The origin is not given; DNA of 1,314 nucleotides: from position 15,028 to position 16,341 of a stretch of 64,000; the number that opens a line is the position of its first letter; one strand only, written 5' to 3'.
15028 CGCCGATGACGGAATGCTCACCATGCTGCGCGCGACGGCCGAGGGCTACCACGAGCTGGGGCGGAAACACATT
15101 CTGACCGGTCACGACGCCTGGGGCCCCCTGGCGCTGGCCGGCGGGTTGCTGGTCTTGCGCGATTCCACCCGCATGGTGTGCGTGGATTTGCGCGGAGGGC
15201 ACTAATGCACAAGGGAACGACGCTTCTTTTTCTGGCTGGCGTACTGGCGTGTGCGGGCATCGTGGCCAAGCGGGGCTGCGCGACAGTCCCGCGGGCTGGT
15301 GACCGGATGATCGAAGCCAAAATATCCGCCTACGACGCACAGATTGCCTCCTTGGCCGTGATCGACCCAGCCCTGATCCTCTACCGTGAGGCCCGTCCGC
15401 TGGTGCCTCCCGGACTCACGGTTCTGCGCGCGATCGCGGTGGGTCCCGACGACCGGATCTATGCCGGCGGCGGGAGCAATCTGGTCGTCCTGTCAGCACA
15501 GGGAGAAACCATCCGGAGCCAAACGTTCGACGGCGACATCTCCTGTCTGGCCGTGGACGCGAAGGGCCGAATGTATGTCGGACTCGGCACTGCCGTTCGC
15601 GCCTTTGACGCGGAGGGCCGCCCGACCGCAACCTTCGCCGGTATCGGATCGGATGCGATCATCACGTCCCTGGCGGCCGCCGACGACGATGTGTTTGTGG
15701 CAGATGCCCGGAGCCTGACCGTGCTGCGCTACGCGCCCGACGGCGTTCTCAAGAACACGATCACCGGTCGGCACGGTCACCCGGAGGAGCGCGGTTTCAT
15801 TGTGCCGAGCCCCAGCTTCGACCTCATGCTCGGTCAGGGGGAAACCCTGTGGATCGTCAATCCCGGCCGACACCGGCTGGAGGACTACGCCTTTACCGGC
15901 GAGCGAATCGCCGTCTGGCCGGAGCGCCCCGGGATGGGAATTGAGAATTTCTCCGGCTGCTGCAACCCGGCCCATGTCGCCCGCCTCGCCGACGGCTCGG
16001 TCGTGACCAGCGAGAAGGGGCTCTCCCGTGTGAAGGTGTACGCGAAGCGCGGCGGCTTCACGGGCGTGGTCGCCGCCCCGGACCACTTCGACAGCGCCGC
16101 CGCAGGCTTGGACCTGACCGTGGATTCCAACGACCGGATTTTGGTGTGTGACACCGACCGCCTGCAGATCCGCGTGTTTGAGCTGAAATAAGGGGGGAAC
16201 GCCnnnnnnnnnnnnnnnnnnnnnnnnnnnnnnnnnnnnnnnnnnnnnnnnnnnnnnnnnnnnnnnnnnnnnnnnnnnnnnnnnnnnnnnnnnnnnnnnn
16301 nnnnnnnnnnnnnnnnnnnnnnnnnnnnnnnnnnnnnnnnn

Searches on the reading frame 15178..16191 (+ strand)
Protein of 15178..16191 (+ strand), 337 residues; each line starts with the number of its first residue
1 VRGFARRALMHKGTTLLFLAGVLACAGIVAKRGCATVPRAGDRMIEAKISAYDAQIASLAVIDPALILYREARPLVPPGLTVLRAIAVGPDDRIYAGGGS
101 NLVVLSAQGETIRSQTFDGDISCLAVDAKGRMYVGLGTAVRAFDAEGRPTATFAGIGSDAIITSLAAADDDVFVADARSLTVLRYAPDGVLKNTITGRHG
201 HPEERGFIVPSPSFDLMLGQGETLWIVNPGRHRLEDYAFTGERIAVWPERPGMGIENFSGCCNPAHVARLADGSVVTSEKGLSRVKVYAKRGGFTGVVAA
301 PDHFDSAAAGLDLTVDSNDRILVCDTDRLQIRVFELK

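Call 4: search_protein_families(library=pfam, proteins=[window:15178-16191:+], max_evalue=0.01)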
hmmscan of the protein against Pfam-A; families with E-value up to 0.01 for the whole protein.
window:15178-16191:+ (337 aa): 2 families
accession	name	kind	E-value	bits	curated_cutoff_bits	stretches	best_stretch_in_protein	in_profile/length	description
PF01436.27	NHL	-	1.5e-07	31.5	20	1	312-334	6-28/28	NHL repeat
PF07494.17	Reg_prop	-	0.0067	16.9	20.4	0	118-135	4-21/24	Two component regulator propeller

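Call 5: search_protein_families(library=ncbifam, proteins=[window:15178-16191:+], max_evalue=0.01)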
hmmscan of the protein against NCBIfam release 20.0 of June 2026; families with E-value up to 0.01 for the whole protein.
window:15178-16191:+ (337 aa): 0 families

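Call 42: find_homologous_proteins(query=window:15178-16191:+, max_evalue=1e-10)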
Query window:15178-16191:+ (337 aa): 857 proteins with E <= 1e-10 among 8000 candidates; the best 120 are listed.
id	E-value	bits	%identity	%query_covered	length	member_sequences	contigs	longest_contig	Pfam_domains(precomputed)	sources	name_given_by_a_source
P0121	1.6e-197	674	93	97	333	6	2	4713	PF01436.28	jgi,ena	jgi:hypothetical protein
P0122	2.3e-172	591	83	97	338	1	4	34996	PF01436.28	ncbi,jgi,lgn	jgi:sugar lactone lactonase YvrE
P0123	6.3e-170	583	82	97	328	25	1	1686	PF01436.28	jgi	jgi:hypothetical protein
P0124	1.6e-160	552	79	97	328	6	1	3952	PF01436.28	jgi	jgi:hypothetical protein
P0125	8.6e-152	523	73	98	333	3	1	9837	-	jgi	jgi:hypothetical protein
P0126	8.3e-135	467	78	81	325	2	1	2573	-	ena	-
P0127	1.6e-132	460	66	94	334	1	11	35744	PF01436.28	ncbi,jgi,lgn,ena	-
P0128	2.2e-119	417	60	95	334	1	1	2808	PF01436.28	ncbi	-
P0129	9.0e-119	415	62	91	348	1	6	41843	PF01436.28,PF08450.19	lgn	-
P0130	2.9e-117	410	62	86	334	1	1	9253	PF01436.28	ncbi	-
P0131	6.6e-113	395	55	97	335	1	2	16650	-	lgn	-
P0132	1.7e-111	391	56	97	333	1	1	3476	-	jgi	-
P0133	8.5e-110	385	57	97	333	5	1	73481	PF01436.28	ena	-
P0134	1.4e-109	385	57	97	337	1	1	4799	-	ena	-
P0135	2.9e-109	383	58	97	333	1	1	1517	PF01436.28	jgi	-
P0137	5.1e-108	379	56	97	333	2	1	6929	PF01436.28,PF08450.19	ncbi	-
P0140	2.9e-106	374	55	95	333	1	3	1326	PF01436.28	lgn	-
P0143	6.2e-102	359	53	95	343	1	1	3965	PF01436.28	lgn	-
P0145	1.5e-100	355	53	97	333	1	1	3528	PF01436.28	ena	-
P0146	1.1e-99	352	56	86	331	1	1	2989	PF01436.28,PF08450.19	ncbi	-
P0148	1.3e-98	348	50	97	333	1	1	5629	PF07494.18,PF13449.13,PF01436.28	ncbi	-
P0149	2.6e-98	347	55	86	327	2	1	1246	PF01436.28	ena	-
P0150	4.0e-95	337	50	97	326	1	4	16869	PF01436.28,PF08450.19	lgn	-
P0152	4.8e-86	307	49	97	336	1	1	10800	PF01436.28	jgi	jgi:sugar lactone lactonase YvrE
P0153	6.0e-67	244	42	99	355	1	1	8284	PF01436.28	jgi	jgi:hypothetical protein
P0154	5.2e-65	238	41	94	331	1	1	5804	PF01436.28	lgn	-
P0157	1.2e-63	234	44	85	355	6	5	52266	PF01436.28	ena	-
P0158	1.4e-63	233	44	85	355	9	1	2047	PF01436.28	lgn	-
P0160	8.2e-63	231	41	100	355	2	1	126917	PF01436.28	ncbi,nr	ncbi:MAG: hypothetical protein HZC54_04415 [Verrucomicrobia bacterium]|nr:hypothetical protein [Verr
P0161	8.8e-63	231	40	99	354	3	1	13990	PF01436.28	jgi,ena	-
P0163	1.5e-61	227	45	85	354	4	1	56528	PF01436.28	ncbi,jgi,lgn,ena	ncbi:MAG: NHL repeat-containing protein [Verrucomicrobiia bacterium]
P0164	4.3e-61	225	43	84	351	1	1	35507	PF01436.28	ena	-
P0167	2.0e-60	223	44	85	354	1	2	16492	PF01436.28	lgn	-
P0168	2.6e-60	223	42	85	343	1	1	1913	PF01436.28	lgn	-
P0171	5.5e-60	222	38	100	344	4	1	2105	PF01436.28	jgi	jgi:hypothetical protein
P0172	6.0e-60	221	37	100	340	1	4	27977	PF01436.28,PF08450.19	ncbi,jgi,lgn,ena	-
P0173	1.6e-59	220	43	86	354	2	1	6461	PF01436.28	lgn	-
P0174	7.4e-59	218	44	85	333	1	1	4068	PF01436.28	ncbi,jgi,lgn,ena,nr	ncbi:MAG: hypothetical protein JO332_08270 [Planctomycetaceae bacterium]|nr:hypothetical protein [Pl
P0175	2.1e-58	216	41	86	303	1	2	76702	PF01436.28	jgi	jgi:hypothetical protein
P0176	2.2e-58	216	41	87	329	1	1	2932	PF01436.28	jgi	jgi:hypothetical protein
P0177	2.5e-58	216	39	84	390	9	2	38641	PF01436.28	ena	-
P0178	9.2e-58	214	43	85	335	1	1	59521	PF01436.28,PF08450.19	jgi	jgi:sugar lactone lactonase YvrE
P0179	1.3e-57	214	43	81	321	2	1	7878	PF01436.28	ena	-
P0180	1.4e-57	214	42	85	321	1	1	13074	PF01436.28,PF08450.19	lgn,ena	-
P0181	1.4e-57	214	43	84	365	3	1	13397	PF01436.28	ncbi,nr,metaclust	ncbi:MAG: hypothetical protein A2V98_16045 [Planctomycetes bacterium RBG_16_64_12]|nr:MAG: hypotheti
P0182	1.5e-57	214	40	81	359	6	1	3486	PF01436.28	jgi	-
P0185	1.8e-57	213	38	87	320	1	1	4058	PF01436.28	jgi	jgi:sugar lactone lactonase YvrE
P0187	2.9e-57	213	42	85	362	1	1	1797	PF01436.28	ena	-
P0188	3.5e-57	212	43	85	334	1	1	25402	PF01436.28,PF08450.19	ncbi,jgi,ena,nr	ncbi:MAG TPA: hypothetical protein VKW04_01680 [Planctomycetota bacterium]|nr:hypothetical protein [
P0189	3.8e-57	212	41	85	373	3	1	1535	PF01436.28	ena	-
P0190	4.5e-57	212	40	84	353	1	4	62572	PF01436.28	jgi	-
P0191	9.7e-57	211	37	99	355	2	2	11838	PF01436.28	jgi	jgi:DNA-binding beta-propeller fold protein YncE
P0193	1.8e-56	210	43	84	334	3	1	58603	PF01436.28,PF08450.19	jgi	jgi:hypothetical protein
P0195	2.3e-56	210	39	83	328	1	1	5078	PF18975.7,PF20067.6,PF01436.28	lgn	-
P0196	2.3e-56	210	41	85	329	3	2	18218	PF07494.18,PF01436.28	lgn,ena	-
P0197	2.3e-56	210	39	85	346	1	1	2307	PF01436.28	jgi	-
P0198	2.5e-56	209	41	85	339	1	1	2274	PF01436.28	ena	-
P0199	3.4e-56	209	41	89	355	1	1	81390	PF01436.28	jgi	-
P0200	3.4e-56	209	42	85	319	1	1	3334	PF01436.28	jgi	jgi:hypothetical protein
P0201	3.9e-56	209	40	84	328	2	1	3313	PF01436.28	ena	-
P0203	4.7e-56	209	42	85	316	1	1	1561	PF01436.28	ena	-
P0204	5.2e-56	208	42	81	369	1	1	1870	PF01436.28,PF08450.19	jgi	jgi:sugar lactone lactonase YvrE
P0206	7.4e-56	208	41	85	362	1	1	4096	PF01436.28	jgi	jgi:hypothetical protein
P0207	8.8e-56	208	39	99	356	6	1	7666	PF01436.28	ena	-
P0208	1.3e-55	207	40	84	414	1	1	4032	PF01436.28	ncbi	-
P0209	1.7e-55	207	44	84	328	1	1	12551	PF01436.28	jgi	jgi:hypothetical protein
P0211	2.7e-55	206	42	81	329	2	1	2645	PF01436.28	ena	-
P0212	2.8e-55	206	38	98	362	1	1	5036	PF01436.28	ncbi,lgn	-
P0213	2.8e-55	206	41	85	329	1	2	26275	PF01436.28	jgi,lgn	jgi:hypothetical protein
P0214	2.9e-55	206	39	85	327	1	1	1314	PF01436.28,PF08450.19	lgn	-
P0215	3.1e-55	206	40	88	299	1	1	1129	PF01436.28,PF08450.19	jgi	jgi:hypothetical protein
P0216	3.8e-55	206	40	85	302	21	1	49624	PF01436.28,PF08450.19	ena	-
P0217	4.0e-55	206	42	85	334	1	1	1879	PF01436.28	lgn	-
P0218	4.4e-55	205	42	85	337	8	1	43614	PF01436.28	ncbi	-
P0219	5.1e-55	205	39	83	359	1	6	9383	PF01436.28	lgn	-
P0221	6.9e-55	205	41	85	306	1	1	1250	PF01436.28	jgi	-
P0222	7.8e-55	205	38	85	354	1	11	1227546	PF01436.28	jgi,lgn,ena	-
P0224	1.2e-54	204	42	84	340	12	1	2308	PF01436.28,PF08450.19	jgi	jgi:hypothetical protein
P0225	1.2e-54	204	44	83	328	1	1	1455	PF01436.28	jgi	-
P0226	1.3e-54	204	41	82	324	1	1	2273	PF01436.28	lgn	-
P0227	1.3e-54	204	40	85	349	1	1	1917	PF01436.28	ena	-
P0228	1.7e-54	203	40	86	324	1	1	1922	PF01436.28,PF08450.19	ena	-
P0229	1.9e-54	203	40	88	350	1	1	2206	PF01436.28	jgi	jgi:hypothetical protein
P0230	1.9e-54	203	38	91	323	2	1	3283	PF13449.13,PF01436.28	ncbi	-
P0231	2.0e-54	203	40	87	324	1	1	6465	PF01436.28,PF08450.19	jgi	-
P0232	2.0e-54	203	40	87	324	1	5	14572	PF01436.28,PF08450.19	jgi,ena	jgi:hypothetical protein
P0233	2.0e-54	203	39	85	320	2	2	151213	PF01436.28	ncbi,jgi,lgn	-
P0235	3.0e-54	203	41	85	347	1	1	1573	PF01436.28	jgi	jgi:sugar lactone lactonase YvrE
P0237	4.5e-54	202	41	85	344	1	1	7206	PF01436.28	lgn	-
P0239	6.7e-54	202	38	94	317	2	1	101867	PF01436.28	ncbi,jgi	-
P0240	7.4e-54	201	38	88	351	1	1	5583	PF01436.28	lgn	-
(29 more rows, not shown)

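Call 54: predict_structure(alignment_id=A1)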
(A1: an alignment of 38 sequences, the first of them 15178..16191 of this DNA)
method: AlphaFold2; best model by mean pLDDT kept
length: 337 residues; sequences in the alignment: 38
mean_pLDDT: 90.2   pTM: 0.82
mean pLDDT of the five models: 90.2, 89.4, 89.4, 89.3, 89.0
residues with pLDDT >= 90: 240; 70-90: 66; 50-70: 25; < 50: 6
segments of 3 or more residues with pLDDT < 50: 1-3
pLDDT, mean of each block of 10 residues (from residue 1): 52 72 78 57 78 86 96 98 97 98 98 97 98 98 97 96 97 98 98 92 84 94 96 95 92 88 91 95 93 95 78 96 96 98
secondary structure, 60 per line:
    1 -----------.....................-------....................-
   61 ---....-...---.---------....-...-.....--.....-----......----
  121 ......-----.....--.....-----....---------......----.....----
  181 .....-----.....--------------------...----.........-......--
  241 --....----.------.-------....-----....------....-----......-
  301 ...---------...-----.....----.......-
elements in order: H12-32 H40-59 E69-71 E85-88 E94-98 E101-105 E111-116 E121-126 E132-136 E139-143 E149-152 E162-167 E172-176 E181-185 E191-195 E216-218 E223-228 E233-238 E243-246 E266-269 E275-278 E285-288 E294-299 E313-315 E321-325 E330-336

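Call 58: fold_search(model_id=the predicted structure, library=pdb)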
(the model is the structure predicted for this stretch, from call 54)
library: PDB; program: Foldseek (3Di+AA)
matches with E <= 10: 1735; with E <= 0.001: 1318
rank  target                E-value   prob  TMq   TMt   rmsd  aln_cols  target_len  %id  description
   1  6d69                  4.0e-17  1.00  0.62  0.71   6.1       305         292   18  Crystal Structure of the NHL Repeat Region of D. melanogaster Thin (released 2019-04-24)
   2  6xg7                  5.6e-16  1.00  0.64  0.74   3.8       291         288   20  1.3 A Resolution Structure of the of the NHL Repeat Region of D. melanogaster Thin (released 2020-12-16)
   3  7b2r_A                3.3e-15  1.00  0.64  0.77   3.9       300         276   18  Crystal structure of NHL domain of TRIM2 (released 2021-01-13)
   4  7b96_A                6.7e-15  1.00  0.64  0.76   3.1       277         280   17  NHL domain of human TRIM2 (released 2022-01-12)
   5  1q7f_B                1.0e-14  1.00  0.62  0.73   4.4       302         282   12  Brain Tumor NHL domain (released 2003-10-21)
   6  7b2r_B                2.1e-14  1.00  0.63  0.77   4.5       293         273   17  Crystal structure of NHL domain of TRIM2 (released 2021-01-13)
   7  7qrv_D                2.5e-14  1.00  0.63  0.75   4.8       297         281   17  Crystal structure of NHL domain of TRIM2 (full C-terminal) (released 2022-05-04)
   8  4zlr_B                4.3e-14  1.00  0.59  0.70   4.7       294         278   11  Structure of the Brat-NHL domain bound to consensus RNA motif (released 2015-11-11)
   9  7qrv_B                5.1e-14  1.00  0.64  0.77   4.4       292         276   17  Crystal structure of NHL domain of TRIM2 (full C-terminal) (released 2022-05-04)
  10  7qrw                  6.4e-14  1.00  0.62  0.74   3.5       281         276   19  Crystal structure of NHL domain of TRIM3 (released 2022-05-04)
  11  4zlr_A                7.1e-14  1.00  0.58  0.69   4.5       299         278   10  Structure of the Brat-NHL domain bound to consensus RNA motif (released 2015-11-11)
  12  7qrv_A                8.4e-14  1.00  0.66  0.79   3.4       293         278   17  Crystal structure of NHL domain of TRIM2 (full C-terminal) (released 2022-05-04)
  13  1q7f_A                2.5e-13  1.00  0.60  0.71   4.3       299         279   10  Brain Tumor NHL domain (released 2003-10-21)
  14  8j72_A                2.7e-13  1.00  0.62  0.75   3.9       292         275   16  Crystal structure of mammalian Trim71 in complex with lncRNA Trincr1 (released 2024-03-06)
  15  8j72_B                2.8e-13  1.00  0.61  0.73   3.6       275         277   17  Crystal structure of mammalian Trim71 in complex with lncRNA Trincr1 (released 2024-03-06)
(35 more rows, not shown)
